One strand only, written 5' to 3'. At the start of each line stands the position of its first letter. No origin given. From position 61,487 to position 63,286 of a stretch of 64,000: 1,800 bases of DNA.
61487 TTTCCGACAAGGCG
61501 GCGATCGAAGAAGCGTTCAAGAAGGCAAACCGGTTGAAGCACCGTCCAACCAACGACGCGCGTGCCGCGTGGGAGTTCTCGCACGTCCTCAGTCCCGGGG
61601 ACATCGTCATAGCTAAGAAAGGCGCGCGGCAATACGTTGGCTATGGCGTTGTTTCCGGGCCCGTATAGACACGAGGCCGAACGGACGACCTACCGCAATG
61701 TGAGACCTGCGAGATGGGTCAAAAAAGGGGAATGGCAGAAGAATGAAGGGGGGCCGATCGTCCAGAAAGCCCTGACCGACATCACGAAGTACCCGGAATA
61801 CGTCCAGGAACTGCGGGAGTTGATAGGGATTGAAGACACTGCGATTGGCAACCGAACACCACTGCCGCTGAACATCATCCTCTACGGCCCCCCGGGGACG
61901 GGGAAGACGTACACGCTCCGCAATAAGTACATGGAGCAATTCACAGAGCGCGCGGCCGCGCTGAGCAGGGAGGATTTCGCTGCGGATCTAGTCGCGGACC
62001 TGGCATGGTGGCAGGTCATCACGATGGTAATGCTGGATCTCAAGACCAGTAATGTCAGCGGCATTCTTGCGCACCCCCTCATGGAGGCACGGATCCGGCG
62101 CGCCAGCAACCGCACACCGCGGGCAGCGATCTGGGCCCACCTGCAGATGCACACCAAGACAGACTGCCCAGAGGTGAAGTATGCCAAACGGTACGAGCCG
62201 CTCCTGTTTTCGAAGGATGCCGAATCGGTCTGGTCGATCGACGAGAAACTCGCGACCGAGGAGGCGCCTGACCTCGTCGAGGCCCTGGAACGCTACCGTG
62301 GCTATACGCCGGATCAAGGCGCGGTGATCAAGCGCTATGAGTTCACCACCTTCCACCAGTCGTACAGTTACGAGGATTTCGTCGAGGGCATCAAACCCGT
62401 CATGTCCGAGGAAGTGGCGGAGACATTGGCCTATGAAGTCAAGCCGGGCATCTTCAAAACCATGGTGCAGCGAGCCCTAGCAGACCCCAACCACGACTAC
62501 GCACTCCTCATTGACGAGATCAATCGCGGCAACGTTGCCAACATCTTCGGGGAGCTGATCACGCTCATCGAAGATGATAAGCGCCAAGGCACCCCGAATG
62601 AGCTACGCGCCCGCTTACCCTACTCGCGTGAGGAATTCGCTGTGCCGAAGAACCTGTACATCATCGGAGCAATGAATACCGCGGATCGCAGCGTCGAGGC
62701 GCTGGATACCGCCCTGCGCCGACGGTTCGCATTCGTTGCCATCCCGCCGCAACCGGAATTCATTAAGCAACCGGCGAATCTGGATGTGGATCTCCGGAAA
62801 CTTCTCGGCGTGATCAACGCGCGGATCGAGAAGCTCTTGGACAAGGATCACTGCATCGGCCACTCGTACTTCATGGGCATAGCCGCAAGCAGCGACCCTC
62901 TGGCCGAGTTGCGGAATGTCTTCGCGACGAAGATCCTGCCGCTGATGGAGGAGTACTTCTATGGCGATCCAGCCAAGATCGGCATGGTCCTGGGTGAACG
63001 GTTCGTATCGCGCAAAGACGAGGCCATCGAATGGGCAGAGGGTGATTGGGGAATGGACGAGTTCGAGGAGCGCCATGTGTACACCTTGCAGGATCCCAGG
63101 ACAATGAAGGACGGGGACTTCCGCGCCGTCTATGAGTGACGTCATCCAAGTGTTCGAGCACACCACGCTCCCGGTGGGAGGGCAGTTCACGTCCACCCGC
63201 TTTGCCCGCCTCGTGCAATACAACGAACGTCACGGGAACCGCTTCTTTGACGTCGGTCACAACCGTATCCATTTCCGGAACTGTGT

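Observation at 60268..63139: Tandem EVE-EVE reader that appears fused to McrB but is split by a frameshift at a G3C3 run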

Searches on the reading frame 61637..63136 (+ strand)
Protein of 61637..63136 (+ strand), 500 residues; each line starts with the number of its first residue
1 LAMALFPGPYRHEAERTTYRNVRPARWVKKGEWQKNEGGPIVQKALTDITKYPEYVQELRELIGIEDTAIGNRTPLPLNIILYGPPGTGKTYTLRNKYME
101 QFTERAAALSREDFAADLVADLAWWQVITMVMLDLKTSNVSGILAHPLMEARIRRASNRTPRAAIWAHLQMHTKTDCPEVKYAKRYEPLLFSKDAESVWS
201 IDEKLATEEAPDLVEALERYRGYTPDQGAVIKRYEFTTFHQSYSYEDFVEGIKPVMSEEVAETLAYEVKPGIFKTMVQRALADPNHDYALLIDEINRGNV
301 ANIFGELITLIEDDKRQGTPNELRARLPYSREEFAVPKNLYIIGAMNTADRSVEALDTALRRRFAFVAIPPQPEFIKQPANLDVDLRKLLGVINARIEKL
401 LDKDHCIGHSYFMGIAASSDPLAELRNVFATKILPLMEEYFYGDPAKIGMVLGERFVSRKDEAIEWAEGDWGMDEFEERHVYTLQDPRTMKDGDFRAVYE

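Call 4: search_protein_families(library=pfam, max_evalue=0.1, proteins=[window:61637-63136:+])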
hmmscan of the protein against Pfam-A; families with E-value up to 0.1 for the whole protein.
window:61637-63136:+ (500 aa): 7 families
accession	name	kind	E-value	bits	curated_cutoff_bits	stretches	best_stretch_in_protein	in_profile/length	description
PF07728.20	AAA_5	-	3.1e-15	56.8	22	1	233-364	27-139/139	AAA domain (dynein-related subfamily)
PF00004.35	AAA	-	7.3e-06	26.9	21.2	1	80-95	1-16/131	ATPase family associated with various cellular activities (AAA)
PF13401.12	AAA_22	-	7.7e-05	23.5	27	1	79-110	7-33/130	AAA domain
PF13191.12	AAA_16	-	0.0011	19.9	32.6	1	74-128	21-73/167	AAA ATPase domain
PF12775.13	AAA_7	-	0.0088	16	25.8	0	79-109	35-64/181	P-loop containing dynein motor region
PF13245.12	AAA_19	-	0.013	16.2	25.1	1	79-98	13-32/134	AAA domain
PF13479.12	AAA_24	-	0.026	14.8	27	1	78-96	3-21/195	AAA domain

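Call 50: search_protein_families(library=padloc, max_evalue=0.001, proteins=[window:61643-63136:+])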
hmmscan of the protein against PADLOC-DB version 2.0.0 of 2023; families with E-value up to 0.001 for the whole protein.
window:61643-63136:+ (498 aa): 3 families
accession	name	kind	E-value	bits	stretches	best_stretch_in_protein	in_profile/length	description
PDLC03547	REase_II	-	7.9e-25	85.4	1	234-367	294-443/585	Type II restriction enzyme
PDLC03448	REase_II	-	6.3e-13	45.7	1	261-365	598-719/857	Type II restriction enzyme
PDLC02196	IetA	-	0.00079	16.9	0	63-91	110-138/374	-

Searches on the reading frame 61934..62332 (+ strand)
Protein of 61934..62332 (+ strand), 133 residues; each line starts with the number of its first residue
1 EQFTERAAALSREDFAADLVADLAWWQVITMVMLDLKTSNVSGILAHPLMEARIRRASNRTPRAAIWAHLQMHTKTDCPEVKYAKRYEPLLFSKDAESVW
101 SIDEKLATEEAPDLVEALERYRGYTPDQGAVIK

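Call 56: search_solved_structures(query=A4, max_evalue=10, show_alignments=2)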
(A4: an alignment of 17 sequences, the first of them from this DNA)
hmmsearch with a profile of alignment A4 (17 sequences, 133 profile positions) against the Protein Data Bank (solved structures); distinct sequences matched with E-value up to 10: 1.
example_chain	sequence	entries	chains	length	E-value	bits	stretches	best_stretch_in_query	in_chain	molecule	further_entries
5hrm_A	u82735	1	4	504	2.1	11.2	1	54-88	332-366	Haloalkylphosphorus hydrolase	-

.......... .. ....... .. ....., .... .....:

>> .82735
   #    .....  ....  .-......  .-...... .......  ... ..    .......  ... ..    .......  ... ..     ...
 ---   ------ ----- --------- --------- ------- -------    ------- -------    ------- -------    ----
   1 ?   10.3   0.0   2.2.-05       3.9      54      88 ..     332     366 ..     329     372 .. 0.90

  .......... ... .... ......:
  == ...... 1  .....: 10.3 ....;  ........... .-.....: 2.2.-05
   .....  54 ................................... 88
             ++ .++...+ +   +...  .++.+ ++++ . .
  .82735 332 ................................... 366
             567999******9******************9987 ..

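Call 57: search_protein_families(library=pfam, max_evalue=10, proteins=[window:61934-62332:+])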
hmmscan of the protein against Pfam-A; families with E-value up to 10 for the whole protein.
seq(133 aa): 0 families
